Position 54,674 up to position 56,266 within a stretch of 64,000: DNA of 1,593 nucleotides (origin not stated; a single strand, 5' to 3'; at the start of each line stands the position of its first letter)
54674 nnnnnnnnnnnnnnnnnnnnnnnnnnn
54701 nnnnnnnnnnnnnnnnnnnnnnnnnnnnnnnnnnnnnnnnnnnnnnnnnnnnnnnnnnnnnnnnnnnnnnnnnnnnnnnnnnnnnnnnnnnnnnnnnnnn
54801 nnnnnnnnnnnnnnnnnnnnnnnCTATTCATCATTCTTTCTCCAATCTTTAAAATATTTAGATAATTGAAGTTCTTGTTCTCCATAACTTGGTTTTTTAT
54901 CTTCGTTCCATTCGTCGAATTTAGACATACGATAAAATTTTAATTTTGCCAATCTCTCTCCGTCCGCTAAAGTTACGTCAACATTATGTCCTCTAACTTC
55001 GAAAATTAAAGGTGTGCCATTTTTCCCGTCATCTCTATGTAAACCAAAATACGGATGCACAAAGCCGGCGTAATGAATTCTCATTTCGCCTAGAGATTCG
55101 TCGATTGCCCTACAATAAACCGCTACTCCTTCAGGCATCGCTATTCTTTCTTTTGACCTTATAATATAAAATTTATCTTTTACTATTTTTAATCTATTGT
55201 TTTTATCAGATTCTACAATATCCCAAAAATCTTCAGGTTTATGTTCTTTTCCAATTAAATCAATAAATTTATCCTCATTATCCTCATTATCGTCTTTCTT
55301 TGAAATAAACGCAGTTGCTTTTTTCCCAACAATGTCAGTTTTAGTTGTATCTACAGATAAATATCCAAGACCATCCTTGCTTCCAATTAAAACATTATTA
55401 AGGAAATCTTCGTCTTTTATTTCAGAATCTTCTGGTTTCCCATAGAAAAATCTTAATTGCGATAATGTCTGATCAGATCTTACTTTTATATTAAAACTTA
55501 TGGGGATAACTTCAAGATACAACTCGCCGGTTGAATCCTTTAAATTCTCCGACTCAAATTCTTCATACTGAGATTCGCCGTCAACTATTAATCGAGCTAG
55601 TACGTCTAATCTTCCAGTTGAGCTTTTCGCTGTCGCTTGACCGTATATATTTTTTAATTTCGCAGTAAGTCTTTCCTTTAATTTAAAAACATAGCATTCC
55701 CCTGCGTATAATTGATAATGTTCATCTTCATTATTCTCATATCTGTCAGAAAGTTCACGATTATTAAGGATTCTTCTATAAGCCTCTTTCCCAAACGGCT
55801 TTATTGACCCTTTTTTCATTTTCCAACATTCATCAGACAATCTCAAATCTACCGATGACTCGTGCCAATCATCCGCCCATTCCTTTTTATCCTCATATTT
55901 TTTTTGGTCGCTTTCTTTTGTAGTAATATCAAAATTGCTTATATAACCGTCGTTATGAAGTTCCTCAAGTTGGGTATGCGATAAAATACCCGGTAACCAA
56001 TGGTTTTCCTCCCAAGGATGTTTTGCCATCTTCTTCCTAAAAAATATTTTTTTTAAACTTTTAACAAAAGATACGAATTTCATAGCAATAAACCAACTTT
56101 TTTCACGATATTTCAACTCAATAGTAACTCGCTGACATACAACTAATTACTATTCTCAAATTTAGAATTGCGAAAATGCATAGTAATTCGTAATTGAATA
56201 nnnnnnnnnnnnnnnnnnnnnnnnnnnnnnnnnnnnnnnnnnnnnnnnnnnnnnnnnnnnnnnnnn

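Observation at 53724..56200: AT-rich 2.5-kb island carrying a dCTP-deaminase-family gene and a GNAT-ASCH fusion: a candidate cytosine-N4-directed nucleotide modification or depletion module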

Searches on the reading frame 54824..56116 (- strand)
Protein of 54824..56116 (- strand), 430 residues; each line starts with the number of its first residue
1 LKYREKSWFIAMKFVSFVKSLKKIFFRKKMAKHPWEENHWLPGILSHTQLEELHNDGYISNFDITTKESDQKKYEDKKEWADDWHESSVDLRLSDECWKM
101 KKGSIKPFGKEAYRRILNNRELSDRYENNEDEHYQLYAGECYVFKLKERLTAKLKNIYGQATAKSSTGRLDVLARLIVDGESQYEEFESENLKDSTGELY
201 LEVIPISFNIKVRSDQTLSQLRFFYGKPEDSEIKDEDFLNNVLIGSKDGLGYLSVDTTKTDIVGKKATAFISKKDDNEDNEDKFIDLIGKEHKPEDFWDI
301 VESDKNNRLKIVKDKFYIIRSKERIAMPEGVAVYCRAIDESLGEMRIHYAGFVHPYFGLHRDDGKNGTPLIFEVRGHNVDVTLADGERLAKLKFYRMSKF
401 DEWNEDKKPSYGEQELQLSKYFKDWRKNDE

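Call 3: search_protein_families(library=pfam, proteins=[window:54824-56116:-], max_evalue=1)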
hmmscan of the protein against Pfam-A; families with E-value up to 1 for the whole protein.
window:54824-56116:- (430 aa): 3 families
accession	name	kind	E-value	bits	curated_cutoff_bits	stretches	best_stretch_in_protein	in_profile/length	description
PF22769.1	DCD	-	2.4e-31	109.3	27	2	74-224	29-151/153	dCTP deaminase-like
PF22569.1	DCD_C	-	3e-29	102.2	22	1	284-422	52-192/192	2'-deoxycytidine 5'-triphosphate deaminase (DCD), C-terminal domain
PF06559.16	DCD_N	-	3.4e-25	89.2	21.4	1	81-226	27-163/164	2'-deoxycytidine 5'-triphosphate deaminase (DCD) N-terminal domain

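Call 4: search_protein_families(library=padloc, proteins=[window:54824-56116:-], max_evalue=1)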
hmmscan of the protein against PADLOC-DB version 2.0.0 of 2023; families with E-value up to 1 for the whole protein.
window:54824-56116:- (430 aa): 0 families

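Call 5: search_protein_families(library=ncbifam, proteins=[window:54824-56116:-], max_evalue=1)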
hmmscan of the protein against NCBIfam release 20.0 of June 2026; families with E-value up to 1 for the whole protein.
window:54824-56116:- (430 aa): 2 families
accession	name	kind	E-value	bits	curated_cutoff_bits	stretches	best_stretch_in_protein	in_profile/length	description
NF005734.0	PRK07559.1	equivalog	4.6e-54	183.6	283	1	54-424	7-367/368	2'-deoxycytidine 5'-triphosphate deaminase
TIGR02274.1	dCTP_deam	equivalog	2.7e-06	27.2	92.8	2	281-414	47-172/180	dCTP deaminase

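Call 9: find_homologous_proteins(query=window:54824-56116:-)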
Query window:54824-56116:- (430 aa): 1336 proteins with E <= 0.001 among 8000 candidates; the best 120 are listed.
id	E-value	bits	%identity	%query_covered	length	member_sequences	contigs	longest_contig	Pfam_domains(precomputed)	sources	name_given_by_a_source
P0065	1.1e-270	916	100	93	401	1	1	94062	PF06559.17,PF22569.2,PF22769.2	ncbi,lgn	-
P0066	5.8e-135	468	58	92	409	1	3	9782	PF06559.17,PF22569.2,PF22769.2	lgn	-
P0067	3.9e-120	420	54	91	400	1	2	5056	PF06559.17,PF22569.2,PF22769.2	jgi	jgi:dCTP deaminase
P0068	1.0e-118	415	51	92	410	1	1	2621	PF06559.17,PF22569.2,PF22769.2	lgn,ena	-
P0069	1.5e-118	414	53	91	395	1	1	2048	PF06559.17,PF22569.2,PF22769.2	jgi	jgi:dCTP deaminase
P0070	2.0e-117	411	52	92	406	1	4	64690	PF06559.17,PF22569.2,PF22769.2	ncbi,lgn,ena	-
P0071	9.4e-116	405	52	91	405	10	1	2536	PF06559.17,PF22569.2,PF22769.2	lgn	-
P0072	2.3e-114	401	52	92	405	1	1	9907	PF06559.17,PF22569.2,PF22769.2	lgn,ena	-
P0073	8.5e-114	399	52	91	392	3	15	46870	PF06559.17,PF22569.2,PF22769.2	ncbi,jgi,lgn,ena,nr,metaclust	ncbi:MAG: hypothetical protein A2X61_07570 [Ignavibacteria bacterium GWB2_35_12]|nr:MAG: hypothetica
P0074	8.6e-114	399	50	92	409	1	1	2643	PF06559.17,PF22569.2,PF22769.2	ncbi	-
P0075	9.9e-113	395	51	92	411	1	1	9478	PF06559.17,PF22569.2,PF22769.2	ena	-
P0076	1.8e-112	394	50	93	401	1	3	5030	PF06559.17,PF22569.2,PF22769.2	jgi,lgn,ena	-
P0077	3.2e-112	394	52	92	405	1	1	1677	PF06559.17,PF22569.2,PF22769.2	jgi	-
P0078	1.1e-111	392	51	91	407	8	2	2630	PF06559.17,PF22569.2,PF22769.2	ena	-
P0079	1.2e-111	392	50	92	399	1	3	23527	PF06559.17,PF22569.2,PF22769.2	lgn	-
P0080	2.9e-111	390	50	91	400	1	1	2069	PF06559.17,PF22569.2,PF22769.2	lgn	-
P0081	1.6e-110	388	50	92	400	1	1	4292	PF06559.17,PF22569.2,PF22769.2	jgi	jgi:dCTP deaminase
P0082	1.8e-109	385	51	91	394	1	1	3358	PF06559.17,PF22569.2,PF22769.2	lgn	-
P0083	3.8e-109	383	49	92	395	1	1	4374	PF06559.17,PF22569.2,PF22769.2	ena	-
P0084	5.9e-109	383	49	92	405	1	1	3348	PF06559.17,PF22569.2,PF22769.2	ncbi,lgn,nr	ncbi:MAG: 2'-deoxycytidine 5'-triphosphate deaminase [Actinomycetia bacterium]|nr:2'-deoxycytidine 5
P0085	5.0e-108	380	50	91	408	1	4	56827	PF06559.17,PF22569.2,PF22769.2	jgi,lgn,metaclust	metaclust:\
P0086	1.8e-107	378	50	91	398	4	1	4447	PF06559.17,PF22569.2,PF22769.2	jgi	-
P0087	5.5e-107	376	48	93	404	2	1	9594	PF06559.17,PF22569.2,PF22769.2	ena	-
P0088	7.8e-107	376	48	91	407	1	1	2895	PF06559.17,PF22569.2,PF22769.2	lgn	-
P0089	9.3e-107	376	50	91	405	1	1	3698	PF06559.17,PF22569.2,PF22769.2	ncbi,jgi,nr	ncbi:MAG: hypothetical protein DRG59_09575 [Deltaproteobacteria bacterium]|nr:MAG: hypothetical prot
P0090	3.1e-105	371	51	85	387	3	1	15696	PF06559.17,PF22569.2,PF22769.2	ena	-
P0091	6.7e-105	369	50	91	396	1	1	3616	PF06559.17,PF22569.2,PF22769.2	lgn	-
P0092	1.8e-104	368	49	91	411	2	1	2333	PF06559.17,PF22569.2,PF22769.2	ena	-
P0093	1.8e-104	368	50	90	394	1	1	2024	PF06559.17,PF22569.2,PF22769.2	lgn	-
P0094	2.0e-104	368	48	91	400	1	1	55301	PF06559.17,PF22569.2,PF22769.2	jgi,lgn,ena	-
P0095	1.1e-103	365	47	92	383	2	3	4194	PF06559.17,PF22569.2,PF22769.2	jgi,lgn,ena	-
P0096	4.0e-103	364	49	92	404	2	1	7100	PF06559.17,PF22569.2,PF22769.2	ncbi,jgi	jgi:deoxycytidine triphosphate deaminase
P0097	6.1e-103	363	48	91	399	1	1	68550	PF06559.17,PF22569.2,PF22769.2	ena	-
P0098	1.5e-102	362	47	91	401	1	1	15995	PF06559.17,PF22569.2,PF22769.2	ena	-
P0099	2.3e-102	361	49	90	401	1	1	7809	PF06559.17,PF22569.2,PF22769.2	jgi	jgi:dCTP deaminase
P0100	2.4e-102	361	48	93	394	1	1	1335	PF06559.17,PF22569.2,PF22769.2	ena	-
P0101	3.0e-102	361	46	92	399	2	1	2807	PF06559.17,PF22569.2,PF22769.2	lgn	-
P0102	4.1e-102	360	49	92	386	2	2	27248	PF06559.17,PF22569.2,PF22769.2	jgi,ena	jgi:dCTP deaminase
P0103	1.0e-101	359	48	92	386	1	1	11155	PF06559.17,PF22569.2,PF22769.2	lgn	-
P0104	1.1e-101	359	48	92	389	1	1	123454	PF06559.17,PF22569.2,PF22769.2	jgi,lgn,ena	-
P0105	1.4e-101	359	47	90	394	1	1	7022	PF06559.17,PF22569.2,PF22769.2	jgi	jgi:dCTP deaminase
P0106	2.1e-101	358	47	93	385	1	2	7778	PF06559.17,PF22569.2,PF22769.2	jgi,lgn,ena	jgi:dCTP deaminase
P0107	3.6e-101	357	48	92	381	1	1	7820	PF06559.17,PF22569.2,PF22769.2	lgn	-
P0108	6.8e-101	356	48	91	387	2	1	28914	PF06559.17,PF22569.2,PF22769.2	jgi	jgi:dCTP deaminase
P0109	1.9e-100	355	48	91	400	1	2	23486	PF06559.17,PF22569.2,PF22769.2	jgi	jgi:dCTP deaminase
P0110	2.0e-100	355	47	91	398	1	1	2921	PF06559.17,PF22569.2,PF22769.2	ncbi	-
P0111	2.3e-100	355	47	91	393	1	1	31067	PF06559.17,PF22569.2,PF22769.2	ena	-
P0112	2.4e-100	354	47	91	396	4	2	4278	PF06559.17,PF22569.2,PF22769.2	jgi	-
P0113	2.6e-100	354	47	90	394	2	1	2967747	PF06559.17,PF22569.2,PF22769.2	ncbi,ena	-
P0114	3.4e-100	354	50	92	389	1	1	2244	PF06559.17,PF22569.2,PF22769.2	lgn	-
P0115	4.0e-100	354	45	92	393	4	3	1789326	PF06559.17,PF22569.2,PF22769.2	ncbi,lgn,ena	ncbi:MAG: 2'-deoxycytidine 5'-triphosphate deaminase [Candidatus Sulfotelmatobacter sp.]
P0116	5.3e-100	353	48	91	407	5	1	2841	PF06559.17,PF22569.2,PF22769.2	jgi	-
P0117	6.6e-100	353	48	91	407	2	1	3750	PF06559.17,PF22569.2,PF22769.2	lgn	-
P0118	7.7e-100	353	44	93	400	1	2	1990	PF06559.17,PF22569.2,PF22769.2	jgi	jgi:dCTP deaminase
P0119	7.8e-100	353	48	91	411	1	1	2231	PF06559.17,PF22569.2,PF22769.2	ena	-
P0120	1.1e-99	352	47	92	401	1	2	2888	PF06559.17,PF22569.2,PF22769.2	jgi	jgi:dCTP deaminase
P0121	1.5e-99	352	45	91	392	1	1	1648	PF06559.17,PF22569.2,PF22769.2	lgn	-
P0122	1.5e-99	352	46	92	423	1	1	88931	PF06559.17,PF22569.2,PF22769.2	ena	-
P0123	1.7e-99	352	49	92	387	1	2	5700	PF06559.17,PF22569.2,PF22769.2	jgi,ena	jgi:dCTP deaminase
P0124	2.1e-99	351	47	91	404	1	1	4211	PF06559.17,PF22569.2,PF22769.2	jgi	-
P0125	2.3e-99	351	48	91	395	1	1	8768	PF06559.17,PF22569.2,PF22769.2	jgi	jgi:dCTP deaminase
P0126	2.6e-99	351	47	91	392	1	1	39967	PF06559.17,PF22569.2,PF22769.2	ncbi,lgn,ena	-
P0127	3.0e-99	351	52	79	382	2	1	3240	PF06559.17,PF22569.2,PF22769.2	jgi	jgi:dCTP deaminase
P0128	3.3e-99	351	48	92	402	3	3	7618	PF06559.17,PF22569.2,PF22769.2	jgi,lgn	-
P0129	3.7e-99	351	45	97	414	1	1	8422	PF06559.17,PF22569.2,PF22769.2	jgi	jgi:dCTP deaminase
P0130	4.0e-99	350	46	92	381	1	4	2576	PF06559.17,PF22569.2,PF22769.2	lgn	-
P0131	4.0e-99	350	46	92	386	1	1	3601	PF06559.17,PF22569.2,PF22769.2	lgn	-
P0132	4.0e-99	350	49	91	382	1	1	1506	PF06559.17,PF22569.2,PF22769.2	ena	-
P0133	5.1e-99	350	47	93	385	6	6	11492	PF06559.17,PF22569.2,PF22769.2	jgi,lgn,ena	-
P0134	5.6e-99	350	47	90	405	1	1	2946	PF06559.17,PF22569.2,PF22769.2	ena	-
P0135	5.7e-99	350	46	92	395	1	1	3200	PF06559.17,PF22569.2,PF22769.2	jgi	jgi:dCTP deaminase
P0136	6.5e-99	350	46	92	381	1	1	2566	PF06559.17,PF22569.2,PF22769.2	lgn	-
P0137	9.1e-99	349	48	91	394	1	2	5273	PF06559.17,PF22569.2,PF22769.2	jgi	-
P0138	9.8e-99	349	47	91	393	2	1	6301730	PF06559.17,PF22569.2,PF22769.2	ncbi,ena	-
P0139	9.8e-99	349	46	92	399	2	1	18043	PF06559.17,PF22569.2,PF22769.2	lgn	-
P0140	1.3e-98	349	46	92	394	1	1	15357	PF06559.17,PF22569.2,PF22769.2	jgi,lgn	jgi:dCTP deaminase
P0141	1.3e-98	349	48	92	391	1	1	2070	PF06559.17,PF22569.2,PF22769.2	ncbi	-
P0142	1.5e-98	349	46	92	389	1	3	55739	PF06559.17,PF22569.2,PF22769.2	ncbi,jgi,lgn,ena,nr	ncbi:MAG TPA: 2'-deoxycytidine 5'-triphosphate deaminase [bacterium]|nr:2'-deoxycytidine 5'-triphosp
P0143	1.5e-98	349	46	92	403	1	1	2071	PF06559.17,PF22569.2,PF22769.2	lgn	-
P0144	1.7e-98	348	48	92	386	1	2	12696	PF06559.17,PF22569.2,PF22769.2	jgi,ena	jgi:dCTP deaminase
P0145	1.7e-98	348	46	92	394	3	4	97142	PF06559.17,PF22569.2,PF22769.2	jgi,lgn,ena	-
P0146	1.8e-98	348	44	93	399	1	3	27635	PF06559.17,PF22569.2,PF22769.2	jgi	jgi:dCTP deaminase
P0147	1.8e-98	348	47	92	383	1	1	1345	PF06559.17,PF22569.2,PF22769.2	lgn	-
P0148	2.0e-98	348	46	92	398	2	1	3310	PF06559.17,PF22569.2,PF22769.2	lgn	-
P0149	2.0e-98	348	46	92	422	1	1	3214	PF06559.17,PF22569.2,PF22769.2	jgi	jgi:dCTP deaminase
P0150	2.9e-98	348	48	91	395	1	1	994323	PF06559.17,PF22569.2,PF22769.2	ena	-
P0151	3.2e-98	347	46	92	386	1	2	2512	PF06559.17,PF22569.2,PF22769.2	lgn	-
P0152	3.4e-98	347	48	91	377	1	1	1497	PF06559.17,PF22569.2,PF22769.2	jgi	jgi:dCTP deaminase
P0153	3.8e-98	347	46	91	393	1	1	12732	PF06559.17,PF22569.2,PF22769.2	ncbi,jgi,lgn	-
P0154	3.8e-98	347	46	96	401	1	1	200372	PF06559.17,PF22569.2,PF22769.2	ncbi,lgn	-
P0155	4.1e-98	347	48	92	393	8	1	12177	PF06559.17,PF22569.2,PF22769.2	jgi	jgi:dCTP deaminase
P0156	5.0e-98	347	46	91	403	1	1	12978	PF06559.17,PF22569.2,PF22769.2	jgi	jgi:dCTP deaminase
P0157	7.2e-98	346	45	91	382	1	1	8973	PF06559.17,PF22569.2,PF22769.2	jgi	jgi:dCTP deaminase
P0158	9.7e-98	346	46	92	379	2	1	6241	PF06559.17,PF22569.2,PF22769.2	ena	-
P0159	1.0e-97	346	44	92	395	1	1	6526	PF06559.17,PF22569.2,PF22769.2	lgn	-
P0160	1.2e-97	346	49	91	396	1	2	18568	PF06559.17,PF22569.2,PF22769.2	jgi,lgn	jgi:dCTP deaminase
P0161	1.4e-97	345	47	92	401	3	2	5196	PF06559.17,PF22569.2,PF22769.2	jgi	jgi:dCTP deaminase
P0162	1.5e-97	345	46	92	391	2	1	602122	PF06559.17,PF22569.2,PF22769.2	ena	-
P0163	1.7e-97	345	47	91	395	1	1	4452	PF06559.17,PF22569.2,PF22769.2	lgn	-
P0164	1.7e-97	345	46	92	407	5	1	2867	PF06559.17,PF22569.2,PF22769.2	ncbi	-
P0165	1.7e-97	345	45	92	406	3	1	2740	PF06559.17,PF22569.2,PF22769.2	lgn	-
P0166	1.8e-97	345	48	90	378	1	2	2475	PF06559.17,PF22569.2,PF22769.2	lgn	-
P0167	1.8e-97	345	47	91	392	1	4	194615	PF06559.17,PF22569.2,PF22769.2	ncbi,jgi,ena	ncbi:MAG: 2'-deoxycytidine 5'-triphosphate deaminase [Terriglobales bacterium]|jgi:dCTP deaminase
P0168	2.0e-97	345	49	82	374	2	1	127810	PF06559.17,PF22569.2,PF22769.2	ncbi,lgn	-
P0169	2.2e-97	345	48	92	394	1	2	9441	PF06559.17,PF22569.2,PF22769.2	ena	-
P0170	2.8e-97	344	47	91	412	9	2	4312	PF06559.17,PF22569.2,PF22769.2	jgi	-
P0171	2.9e-97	344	46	92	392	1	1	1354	PF06559.17,PF22569.2,PF22769.2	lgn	-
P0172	3.1e-97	344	47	91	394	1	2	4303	PF06559.17,PF22569.2,PF22769.2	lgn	-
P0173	3.1e-97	344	48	92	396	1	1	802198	PF06559.17,PF22569.2,PF22769.2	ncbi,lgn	-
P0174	3.8e-97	344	47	92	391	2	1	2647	PF06559.17,PF22569.2,PF22769.2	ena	-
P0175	4.0e-97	344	46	91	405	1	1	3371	PF06559.17,PF22569.2,PF22769.2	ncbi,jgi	-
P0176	5.3e-97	343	48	91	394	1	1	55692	PF06559.17,PF22569.2,PF22769.2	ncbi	-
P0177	5.3e-97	343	46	92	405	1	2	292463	PF06559.17,PF22569.2,PF22769.2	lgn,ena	-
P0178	6.0e-97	343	47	91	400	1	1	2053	PF06559.17,PF22569.2,PF22769.2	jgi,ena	-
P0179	6.3e-97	343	46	92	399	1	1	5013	PF06559.17,PF22569.2,PF22769.2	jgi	jgi:dCTP deaminase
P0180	6.8e-97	343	47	91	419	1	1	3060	PF06559.17,PF22569.2,PF22769.2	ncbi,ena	-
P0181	7.3e-97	343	46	91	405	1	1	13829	PF06559.17,PF22569.2,PF22769.2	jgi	jgi:dCTP deaminase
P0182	7.7e-97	343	47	91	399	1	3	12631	PF06559.17,PF22569.2,PF22769.2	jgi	jgi:dCTP deaminase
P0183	8.0e-97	343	47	92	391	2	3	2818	PF06559.17,PF22569.2,PF22769.2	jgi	-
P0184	9.6e-97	343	47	92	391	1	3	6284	PF06559.17,PF22569.2,PF22769.2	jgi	jgi:dCTP deaminase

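Call 23: search_solved_structures(query=window:54824-56029:-, max_evalue=0.01, show_alignments=2)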
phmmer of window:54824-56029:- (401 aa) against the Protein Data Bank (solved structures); distinct sequences matched with E-value up to 0.01: 1.
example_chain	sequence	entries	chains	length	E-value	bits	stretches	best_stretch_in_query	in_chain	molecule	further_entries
2r9q_A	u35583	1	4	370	4e-29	104.9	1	52-394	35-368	2'-deoxycytidine 5'-triphosphate deaminase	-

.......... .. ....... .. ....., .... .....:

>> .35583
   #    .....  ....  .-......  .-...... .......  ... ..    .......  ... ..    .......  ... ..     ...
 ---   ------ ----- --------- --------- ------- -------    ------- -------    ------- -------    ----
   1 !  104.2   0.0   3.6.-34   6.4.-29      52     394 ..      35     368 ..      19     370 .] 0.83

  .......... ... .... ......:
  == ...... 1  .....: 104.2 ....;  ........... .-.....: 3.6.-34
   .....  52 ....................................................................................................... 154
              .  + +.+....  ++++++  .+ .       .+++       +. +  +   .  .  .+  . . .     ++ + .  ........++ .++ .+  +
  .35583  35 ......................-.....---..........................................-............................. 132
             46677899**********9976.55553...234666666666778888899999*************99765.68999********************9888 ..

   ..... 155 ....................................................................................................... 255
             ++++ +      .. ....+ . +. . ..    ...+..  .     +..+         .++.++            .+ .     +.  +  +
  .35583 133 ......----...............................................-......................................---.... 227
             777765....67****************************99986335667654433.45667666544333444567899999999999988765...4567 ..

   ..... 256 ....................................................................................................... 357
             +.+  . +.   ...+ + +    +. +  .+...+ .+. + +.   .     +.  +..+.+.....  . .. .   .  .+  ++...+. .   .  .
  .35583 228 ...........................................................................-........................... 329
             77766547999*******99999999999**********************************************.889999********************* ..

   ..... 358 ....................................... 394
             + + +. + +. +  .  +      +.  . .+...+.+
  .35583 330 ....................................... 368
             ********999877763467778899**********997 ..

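Call 34: find_encoding_contigs(protein=P0113, flank=6000, max_places=2)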
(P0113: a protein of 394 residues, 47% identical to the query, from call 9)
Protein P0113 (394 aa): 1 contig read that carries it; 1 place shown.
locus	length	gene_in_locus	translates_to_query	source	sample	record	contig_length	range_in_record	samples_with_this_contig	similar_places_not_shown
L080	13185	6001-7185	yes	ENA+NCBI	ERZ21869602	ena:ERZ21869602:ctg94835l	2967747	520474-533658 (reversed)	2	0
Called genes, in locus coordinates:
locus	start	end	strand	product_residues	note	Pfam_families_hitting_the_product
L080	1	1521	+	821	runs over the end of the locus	PF13567:DUF4131, PF03772:Competence, PF00753:Lactamase_B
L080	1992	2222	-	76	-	-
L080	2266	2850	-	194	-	-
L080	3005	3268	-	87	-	-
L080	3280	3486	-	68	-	-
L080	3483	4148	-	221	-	PF00239:Resolvase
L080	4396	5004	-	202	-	-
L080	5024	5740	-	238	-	PF22769:DCD, PF00692:dUTPase (weak)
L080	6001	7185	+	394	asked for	PF06559:DCD_N, PF22769:DCD, PF22569:DCD_C, PF22769:DCD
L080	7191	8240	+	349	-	-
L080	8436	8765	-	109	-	-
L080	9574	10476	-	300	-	PF05014:Nuc_deoxyrib_tr (faint)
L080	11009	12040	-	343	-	-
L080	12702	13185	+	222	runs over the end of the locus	PF00753:Lactamase_B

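Call 35: find_encoding_contigs(protein=P0115, flank=6000, max_places=2)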
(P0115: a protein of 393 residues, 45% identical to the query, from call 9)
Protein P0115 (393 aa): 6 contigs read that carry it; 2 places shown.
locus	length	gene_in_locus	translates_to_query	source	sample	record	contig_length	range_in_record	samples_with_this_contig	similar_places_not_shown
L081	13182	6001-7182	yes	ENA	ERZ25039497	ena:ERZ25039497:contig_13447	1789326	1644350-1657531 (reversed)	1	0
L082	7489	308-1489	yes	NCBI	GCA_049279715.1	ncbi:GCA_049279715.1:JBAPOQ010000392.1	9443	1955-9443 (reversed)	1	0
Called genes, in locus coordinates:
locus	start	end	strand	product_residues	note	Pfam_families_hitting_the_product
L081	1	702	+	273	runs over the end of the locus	PF00691:OmpA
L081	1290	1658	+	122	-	-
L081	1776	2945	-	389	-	PF00158:Sigma54_activat (faint), PF13191:AAA_16 (faint), PF00004:AAA (weak), PF07724:AAA_2, PF07728:AAA_5 (weak), PF13401:AAA_22 (weak), PF10431:ClpB_D2-small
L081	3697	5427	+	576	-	PF13200:DUF4015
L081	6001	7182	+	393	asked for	PF06559:DCD_N, PF22769:DCD, PF22569:DCD_C, PF22769:DCD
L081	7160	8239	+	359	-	-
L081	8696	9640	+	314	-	PF01063:Aminotran_4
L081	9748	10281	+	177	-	PF05163:DinB, PF12867:DinB_2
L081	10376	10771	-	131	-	PF01850:PIN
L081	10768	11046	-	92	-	PF02604:PhdYeFM_antitox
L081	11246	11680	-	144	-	PF02077:SURF4, PF05514:HR_lesion (faint), PF07681:DoxX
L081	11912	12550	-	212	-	PF02525:Flavodoxin_2, PF03358:FMN_red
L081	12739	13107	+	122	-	PF01638:HxlR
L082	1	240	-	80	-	PF01527:HTH_Tnp_1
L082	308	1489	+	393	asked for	PF06559:DCD_N, PF22769:DCD, PF22569:DCD_C, PF22769:DCD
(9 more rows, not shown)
